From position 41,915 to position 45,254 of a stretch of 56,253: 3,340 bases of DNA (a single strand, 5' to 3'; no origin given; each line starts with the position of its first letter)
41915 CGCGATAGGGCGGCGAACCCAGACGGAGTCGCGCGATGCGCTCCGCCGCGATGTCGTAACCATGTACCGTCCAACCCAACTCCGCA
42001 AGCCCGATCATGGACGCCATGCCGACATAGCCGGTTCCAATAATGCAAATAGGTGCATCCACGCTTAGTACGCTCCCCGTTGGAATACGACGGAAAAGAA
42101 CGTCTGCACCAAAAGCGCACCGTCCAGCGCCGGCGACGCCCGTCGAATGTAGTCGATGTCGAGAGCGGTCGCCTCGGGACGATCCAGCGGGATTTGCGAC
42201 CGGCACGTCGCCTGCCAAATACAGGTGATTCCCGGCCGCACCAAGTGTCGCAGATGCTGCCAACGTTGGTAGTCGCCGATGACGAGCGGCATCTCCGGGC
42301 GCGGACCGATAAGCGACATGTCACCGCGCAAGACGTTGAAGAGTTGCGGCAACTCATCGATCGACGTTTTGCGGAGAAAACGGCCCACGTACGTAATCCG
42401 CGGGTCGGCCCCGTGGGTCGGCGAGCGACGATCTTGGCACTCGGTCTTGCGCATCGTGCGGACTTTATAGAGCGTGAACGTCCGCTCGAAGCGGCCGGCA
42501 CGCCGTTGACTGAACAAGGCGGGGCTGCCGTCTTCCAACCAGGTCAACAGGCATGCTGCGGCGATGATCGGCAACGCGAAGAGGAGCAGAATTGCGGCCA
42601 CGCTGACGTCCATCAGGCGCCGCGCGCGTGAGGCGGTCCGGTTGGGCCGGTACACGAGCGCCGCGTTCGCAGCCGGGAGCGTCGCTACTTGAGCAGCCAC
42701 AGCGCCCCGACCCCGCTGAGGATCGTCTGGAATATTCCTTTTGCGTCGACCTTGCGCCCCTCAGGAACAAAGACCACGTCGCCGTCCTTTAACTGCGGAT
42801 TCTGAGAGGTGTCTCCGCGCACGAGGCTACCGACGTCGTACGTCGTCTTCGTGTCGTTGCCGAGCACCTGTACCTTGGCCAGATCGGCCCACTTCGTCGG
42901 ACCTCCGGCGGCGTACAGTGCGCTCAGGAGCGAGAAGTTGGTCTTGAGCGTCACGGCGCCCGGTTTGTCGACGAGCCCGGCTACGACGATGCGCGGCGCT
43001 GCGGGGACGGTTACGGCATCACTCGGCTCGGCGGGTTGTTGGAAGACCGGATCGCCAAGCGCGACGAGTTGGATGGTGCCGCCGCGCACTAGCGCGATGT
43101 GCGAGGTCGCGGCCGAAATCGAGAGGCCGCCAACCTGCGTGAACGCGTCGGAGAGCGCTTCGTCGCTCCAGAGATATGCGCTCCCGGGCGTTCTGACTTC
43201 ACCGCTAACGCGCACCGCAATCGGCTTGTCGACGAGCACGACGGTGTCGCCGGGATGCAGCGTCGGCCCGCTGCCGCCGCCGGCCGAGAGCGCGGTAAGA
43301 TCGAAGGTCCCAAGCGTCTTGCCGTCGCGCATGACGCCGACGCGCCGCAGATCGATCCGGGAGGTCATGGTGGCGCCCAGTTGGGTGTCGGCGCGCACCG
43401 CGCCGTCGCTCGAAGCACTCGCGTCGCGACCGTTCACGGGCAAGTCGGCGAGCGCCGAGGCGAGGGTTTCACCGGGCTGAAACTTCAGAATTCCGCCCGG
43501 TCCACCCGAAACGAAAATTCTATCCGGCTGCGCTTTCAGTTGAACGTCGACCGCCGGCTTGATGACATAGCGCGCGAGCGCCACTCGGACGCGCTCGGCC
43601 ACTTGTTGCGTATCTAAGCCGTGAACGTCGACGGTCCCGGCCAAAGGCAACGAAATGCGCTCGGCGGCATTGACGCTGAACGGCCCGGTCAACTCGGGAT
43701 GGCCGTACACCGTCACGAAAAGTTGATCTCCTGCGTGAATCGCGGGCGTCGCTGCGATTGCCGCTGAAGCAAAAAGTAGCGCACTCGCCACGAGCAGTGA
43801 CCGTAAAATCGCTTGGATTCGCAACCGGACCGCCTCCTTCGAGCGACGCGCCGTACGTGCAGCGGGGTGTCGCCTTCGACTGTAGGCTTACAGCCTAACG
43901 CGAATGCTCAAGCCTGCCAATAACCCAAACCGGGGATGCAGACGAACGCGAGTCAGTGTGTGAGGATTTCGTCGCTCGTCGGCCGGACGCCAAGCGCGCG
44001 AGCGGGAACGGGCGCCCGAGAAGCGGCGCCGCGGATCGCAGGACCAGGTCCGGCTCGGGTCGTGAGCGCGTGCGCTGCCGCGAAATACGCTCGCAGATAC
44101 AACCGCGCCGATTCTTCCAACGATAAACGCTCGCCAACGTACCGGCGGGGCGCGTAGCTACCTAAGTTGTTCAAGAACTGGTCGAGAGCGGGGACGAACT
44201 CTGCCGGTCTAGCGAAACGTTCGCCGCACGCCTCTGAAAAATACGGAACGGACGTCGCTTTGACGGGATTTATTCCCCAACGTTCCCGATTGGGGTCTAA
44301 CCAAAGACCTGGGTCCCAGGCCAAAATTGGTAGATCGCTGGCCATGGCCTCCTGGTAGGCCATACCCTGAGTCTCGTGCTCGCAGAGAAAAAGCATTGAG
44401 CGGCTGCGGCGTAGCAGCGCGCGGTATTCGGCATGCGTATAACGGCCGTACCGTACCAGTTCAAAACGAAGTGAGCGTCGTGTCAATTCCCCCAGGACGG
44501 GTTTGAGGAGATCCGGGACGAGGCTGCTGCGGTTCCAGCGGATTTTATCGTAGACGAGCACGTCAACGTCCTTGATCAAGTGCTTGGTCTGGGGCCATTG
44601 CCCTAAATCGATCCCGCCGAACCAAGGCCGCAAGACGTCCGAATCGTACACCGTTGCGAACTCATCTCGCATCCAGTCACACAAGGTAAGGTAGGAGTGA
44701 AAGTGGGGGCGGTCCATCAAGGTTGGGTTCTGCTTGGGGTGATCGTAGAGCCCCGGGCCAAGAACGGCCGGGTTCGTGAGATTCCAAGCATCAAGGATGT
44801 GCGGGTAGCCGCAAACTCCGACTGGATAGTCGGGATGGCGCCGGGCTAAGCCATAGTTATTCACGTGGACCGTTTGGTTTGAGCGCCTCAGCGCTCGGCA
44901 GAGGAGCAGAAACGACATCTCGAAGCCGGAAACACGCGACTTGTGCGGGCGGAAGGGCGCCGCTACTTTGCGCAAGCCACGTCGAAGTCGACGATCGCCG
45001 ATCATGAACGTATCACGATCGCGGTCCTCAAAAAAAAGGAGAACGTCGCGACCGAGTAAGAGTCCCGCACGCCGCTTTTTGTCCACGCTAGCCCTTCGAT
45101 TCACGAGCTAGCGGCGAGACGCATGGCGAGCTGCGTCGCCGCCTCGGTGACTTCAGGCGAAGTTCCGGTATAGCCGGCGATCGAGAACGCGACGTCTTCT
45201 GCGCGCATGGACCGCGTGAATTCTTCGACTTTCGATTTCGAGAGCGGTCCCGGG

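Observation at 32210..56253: Assembly line and Wzx/Wzy polysaccharide machinery form one 24-kb co-directional block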

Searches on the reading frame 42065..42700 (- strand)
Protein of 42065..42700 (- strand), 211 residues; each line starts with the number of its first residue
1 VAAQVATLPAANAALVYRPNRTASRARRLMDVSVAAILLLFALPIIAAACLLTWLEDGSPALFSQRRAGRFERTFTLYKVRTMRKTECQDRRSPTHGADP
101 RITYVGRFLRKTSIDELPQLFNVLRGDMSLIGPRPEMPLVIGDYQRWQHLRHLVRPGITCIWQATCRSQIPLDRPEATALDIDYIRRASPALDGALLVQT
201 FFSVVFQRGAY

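Call 4: search_protein_families(library=pfam, proteins=[window:42065-42700:-])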
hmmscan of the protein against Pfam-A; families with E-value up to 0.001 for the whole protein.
window:42065-42700:- (211 aa): 1 family
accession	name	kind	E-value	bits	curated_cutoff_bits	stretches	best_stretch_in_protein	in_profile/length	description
PF02397.22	Bac_transf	-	5.4e-55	186.1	27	1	27-205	1-178/179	Bacterial sugar transferase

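Call 23: search_protein_families(library=ncbifam, proteins=[window:42065-42700:-], max_evalue=0.01)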
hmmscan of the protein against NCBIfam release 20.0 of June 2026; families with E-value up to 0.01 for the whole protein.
window:42065-42700:- (211 aa): 10 families
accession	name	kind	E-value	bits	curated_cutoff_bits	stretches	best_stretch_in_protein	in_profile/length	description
TIGR03025.1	EPS_sugtrans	subfamily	4.3e-68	230.6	295.55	1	21-211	252-445/445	exopolysaccharide biosynthesis polyprenyl glycosylphosphotransferase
TIGR03023.1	WcaJ_sugtrans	equivalog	1e-54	186.5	410.75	1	22-211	258-453/453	undecaprenyl-phosphate glucose phosphotransferase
TIGR03022.1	WbaP_sugtrans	subfamily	1.2e-47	163.3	403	2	98-211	345-456/456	undecaprenyl-phosphate galactose phosphotransferase WbaP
TIGR03013.1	EpsB_2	subfamily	2.5e-44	152.1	393.35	1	22-210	250-442/443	TIGR03013 family XrtA/PEP-CTERM system glycosyltransferase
NF041877.1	EPS_EpsZ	equivalog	1.3e-43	149.3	800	1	17-210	258-458/459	exopolysaccharide biosynthesis polyisoprenyl-phosphate hexose-1-phosphate transferase EpsZ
NF052601.1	undeca_RfbP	equivalog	7.6e-38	130.1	330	2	98-211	131-244/244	undecaprenyl-phosphate galactose phosphotransferase family protein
NF050817.1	PolSacchBiosHfsE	equivalog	1.5e-34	119.6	750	1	24-201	269-456/467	polysaccharide biosynthesis protein HfsE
NF011751.0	PRK15204.1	equivalog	3.1e-29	101.9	907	1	21-211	274-476/476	undecaprenyl-phosphate galactose phosphotransferase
NF007518.0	PRK10124.1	equivalog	4e-29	101.7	684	1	27-211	274-464/464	undecaprenyl-phosphate glucose phosphotransferase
NF045514.1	glycotran_HepC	equivalog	3.6e-23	82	140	1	17-135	107-211/220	heterocyst development glycosyltransferase HepC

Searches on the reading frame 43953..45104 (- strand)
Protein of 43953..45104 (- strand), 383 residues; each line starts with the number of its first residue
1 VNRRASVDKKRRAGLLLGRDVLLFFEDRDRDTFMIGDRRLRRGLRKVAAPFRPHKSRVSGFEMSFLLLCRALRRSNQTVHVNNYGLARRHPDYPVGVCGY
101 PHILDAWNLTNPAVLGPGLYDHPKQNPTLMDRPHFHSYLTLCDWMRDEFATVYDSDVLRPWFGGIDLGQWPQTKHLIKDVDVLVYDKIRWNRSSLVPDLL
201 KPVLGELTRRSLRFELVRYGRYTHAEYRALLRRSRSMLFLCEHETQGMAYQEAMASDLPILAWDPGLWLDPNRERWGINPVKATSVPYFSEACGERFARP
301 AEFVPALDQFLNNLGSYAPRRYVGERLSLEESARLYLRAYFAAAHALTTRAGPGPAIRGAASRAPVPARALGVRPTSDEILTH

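Call 4: search_protein_families(library=pfam, proteins=[window:43953-45104:-])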
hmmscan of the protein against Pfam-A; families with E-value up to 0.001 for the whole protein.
window:43953-45104:- (383 aa): 0 families

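Call 23: search_protein_families(library=ncbifam, proteins=[window:43953-45104:-], max_evalue=0.01)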
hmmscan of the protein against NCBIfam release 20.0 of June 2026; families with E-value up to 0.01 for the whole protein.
window:43953-45104:- (383 aa): 0 families

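Call 36: find_homologous_proteins(query=window:43953-45104:-)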
Query window:43953-45104:- (383 aa): 724 proteins with E <= 0.001 among 8000 candidates; the best 120 are listed.
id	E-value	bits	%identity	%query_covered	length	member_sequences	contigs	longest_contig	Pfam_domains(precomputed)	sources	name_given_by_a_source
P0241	6.7e-209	712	100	79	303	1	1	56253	-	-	-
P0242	8.1e-161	553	71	85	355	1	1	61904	-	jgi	jgi:glycosyltransferase involved in cell wall biosynthesis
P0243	8.9e-159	547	70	86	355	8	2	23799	-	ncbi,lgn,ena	-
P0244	2.8e-158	545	69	87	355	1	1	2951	-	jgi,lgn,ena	-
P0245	1.1e-157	543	70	84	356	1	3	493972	-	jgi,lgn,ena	jgi:hypothetical protein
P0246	2.2e-156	539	66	91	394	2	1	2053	-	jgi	jgi:hypothetical protein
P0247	2.1e-155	536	69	87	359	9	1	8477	-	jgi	jgi:hypothetical protein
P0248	6.5e-155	534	68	90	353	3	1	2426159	-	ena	-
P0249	9.8e-155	533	69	86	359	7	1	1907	-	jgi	-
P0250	3.8e-153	528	68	84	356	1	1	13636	-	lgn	-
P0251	5.7e-152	524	68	87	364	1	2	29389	-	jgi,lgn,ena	-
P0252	5.4e-150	518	68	86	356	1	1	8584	-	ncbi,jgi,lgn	ncbi:MAG TPA: hypothetical protein VGN14_18960 [Candidatus Elarobacter sp.]|jgi:glycosyltransferase 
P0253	1.1e-149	517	68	86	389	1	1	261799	-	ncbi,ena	-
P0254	8.0e-148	511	68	86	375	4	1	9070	-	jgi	jgi:hypothetical protein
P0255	2.0e-145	503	65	86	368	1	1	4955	-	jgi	jgi:hypothetical protein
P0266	1.4e-141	490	62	86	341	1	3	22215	PF00534.27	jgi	jgi:hypothetical protein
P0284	1.1e-135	471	60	87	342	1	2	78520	PF00534.27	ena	-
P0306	6.5e-118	412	59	85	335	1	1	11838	PF00534.27,PF13692.13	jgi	jgi:glycosyltransferase involved in cell wall biosynthesis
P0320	3.9e-116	406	57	85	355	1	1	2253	PF00534.27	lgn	-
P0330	5.2e-115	403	56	86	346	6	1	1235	PF00534.27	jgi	jgi:hypothetical protein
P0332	7.0e-115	402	55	83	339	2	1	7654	PF00534.27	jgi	jgi:glycosyltransferase involved in cell wall biosynthesis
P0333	7.5e-115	402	57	85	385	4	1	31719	PF00534.27,PF13692.13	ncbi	-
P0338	3.5e-114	400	56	82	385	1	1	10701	PF00534.27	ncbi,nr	ncbi:MAG: glycosyltransferase [Gemmatimonadaceae bacterium]|nr:glycosyltransferase [Gemmatimonadacea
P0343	7.4e-114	399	54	85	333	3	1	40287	PF00534.27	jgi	jgi:hypothetical protein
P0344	8.6e-114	399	58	84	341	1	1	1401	PF00534.27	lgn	-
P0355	5.2e-112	393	57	85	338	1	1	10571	PF00534.27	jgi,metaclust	metaclust:\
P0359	8.2e-112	392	55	83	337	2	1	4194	PF00534.27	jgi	jgi:hypothetical protein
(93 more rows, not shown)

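Call 56: search_solved_structures(query=A2, max_evalue=1)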
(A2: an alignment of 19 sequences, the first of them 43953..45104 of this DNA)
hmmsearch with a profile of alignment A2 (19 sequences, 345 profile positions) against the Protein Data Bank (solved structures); distinct sequences matched with E-value up to 1: 6.
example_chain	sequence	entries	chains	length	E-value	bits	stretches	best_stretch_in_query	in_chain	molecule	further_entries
2jjm_A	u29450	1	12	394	0.017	17.5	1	216-252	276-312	GLYCOSYL TRANSFERASE, GROUP 1 FAMILY PROTEIN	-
3mbo_A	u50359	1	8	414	0.018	17.4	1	216-252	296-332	Glycosyltransferase, group 1 family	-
8bd7_A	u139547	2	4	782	0.37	13.1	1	15-80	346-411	IFT88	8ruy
2f9f_A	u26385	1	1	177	0.63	12.3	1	211-258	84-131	first mannosyl transferase (wbaZ-1)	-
7mc1_A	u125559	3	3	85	0.66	12.2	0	278-300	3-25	Isoform 2 of Zinc finger and BTB domain-containing protein 17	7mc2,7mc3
5d00_A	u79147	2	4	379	0.75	12.1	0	199-253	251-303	N-acetyl-alpha-D-glucosaminyl L-malate synthase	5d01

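Call 69: predict_structure(alignment_id=A2)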
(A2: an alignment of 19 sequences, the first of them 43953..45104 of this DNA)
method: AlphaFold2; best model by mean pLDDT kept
length: 383 residues; sequences in the alignment: 19
mean_pLDDT: 84.2   pTM: 0.80
mean pLDDT of the five models: 84.2, 82.6, 82.2, 81.3, 81.2
residues with pLDDT >= 90: 253; 70-90: 50; 50-70: 34; < 50: 46
segments of 3 or more residues with pLDDT < 50: 1-11, 32-35, 353-383
pLDDT, mean of each block of 10 residues (from residue 1): 45 80 84 51 60 61 90 97 95 94 88 92 93 94 94 96 93 93 95 95 98 95 91 98 85 97 95 87 94 97 98 97 96 97 83 47 37 32 30
secondary structure, 60 per line:
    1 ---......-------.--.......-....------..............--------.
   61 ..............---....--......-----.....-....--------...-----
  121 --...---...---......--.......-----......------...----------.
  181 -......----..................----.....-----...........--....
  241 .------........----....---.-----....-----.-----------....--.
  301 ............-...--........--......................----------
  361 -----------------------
elements in order: H4-9 E20-26 H28-31 H38-51 H60-74 E78-81 H84-89 E95-99 H101-104 E113-115 E135-140 H143-149 E158-160 E182-187 H192-209 E214-218 H224-233 E237-241 H248-255 E260-263 H273-276 E294-297 H300-312 H319-326 H329-350

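Call 72: fold_search(model_id=the predicted structure, library=pdb)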
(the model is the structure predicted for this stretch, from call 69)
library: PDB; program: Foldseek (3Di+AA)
matches with E <= 10: 1149; with E <= 0.001: 97
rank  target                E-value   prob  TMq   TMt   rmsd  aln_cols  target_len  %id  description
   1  6tvp_A                6.4e-09  1.00  0.53  0.53   7.0       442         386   14  Structure of Mycobacterium smegmatis alpha-maltose-1-phosphate synthase GlgM (released 2020-04-22)
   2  7qsg_B                3.4e-08  1.00  0.50  0.62   6.3       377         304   16  Methylmannose polysaccharide mannosyltransferase from M. hassiacum (released 2023-01-25)
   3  2iv3_B                3.4e-08  1.00  0.47  0.53   6.5       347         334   12  Crystal structure of AviGT4, a glycosyltransferase involved in Avilamycin A biosynthesis (released 2006-10-11)
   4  7qsg_A                4.0e-08  1.00  0.44  0.45  11.2       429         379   15  Methylmannose polysaccharide mannosyltransferase from M. hassiacum (released 2023-01-25)
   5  2iv3_A                4.6e-08  1.00  0.49  0.55   6.7       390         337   11  Crystal structure of AviGT4, a glycosyltransferase involved in Avilamycin A biosynthesis (released 2006-10-11)
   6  6tvp_B                4.9e-08  1.00  0.50  0.49   7.4       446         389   13  Structure of Mycobacterium smegmatis alpha-maltose-1-phosphate synthase GlgM (released 2020-04-22)
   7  8uag                  9.6e-08  1.00  0.43  0.37  14.2       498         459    9  Sucrose-phosphate synthase-like protein from Leishmania major (released 2024-12-18)
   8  2iv3_D                1.0e-07  1.00  0.47  0.52   6.4       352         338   12  Crystal structure of AviGT4, a glycosyltransferase involved in Avilamycin A biosynthesis (released 2006-10-11)
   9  8xsg                  1.1e-07  1.00  0.50  0.55   7.7       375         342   13  Crystal structure of the Actinobacillus minor NM305 glucosyltransferase in complex with UDP (released 2025-01-15)
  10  8xsh                  1.3e-07  1.00  0.50  0.56   6.9       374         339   12  Crystal structure of the Actinobacillus minor NM305 glucosyltransferase (released 2025-01-15)
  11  8vrf_B                1.8e-07  1.00  0.44  0.38  14.3       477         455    8  Sucrose-phosphate synthase-like protein from Leishmania major (released 2025-08-13)
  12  4wac                  2.4e-07  1.00  0.45  0.36   7.3       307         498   12  Crystal Structure of TarM (released 2015-02-25)
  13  4x7p_A                3.5e-07  1.00  0.48  0.39   6.6       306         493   13  Crystal structure of apo S. aureus TarM (released 2015-02-18)
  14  8x3q_A                4.5e-07  1.00  0.47  0.52   7.6       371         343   11  tll1591 with alpha-glucan 4sugar (released 2024-10-16)
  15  4x7r_A                8.2e-07  1.00  0.47  0.38   5.6       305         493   12  Crystal structure of S. aureus TarM G117R mutant in complex with Fondaparinux, alpha-GlcNAc-glycerol and UDP (released 2015-02-25)
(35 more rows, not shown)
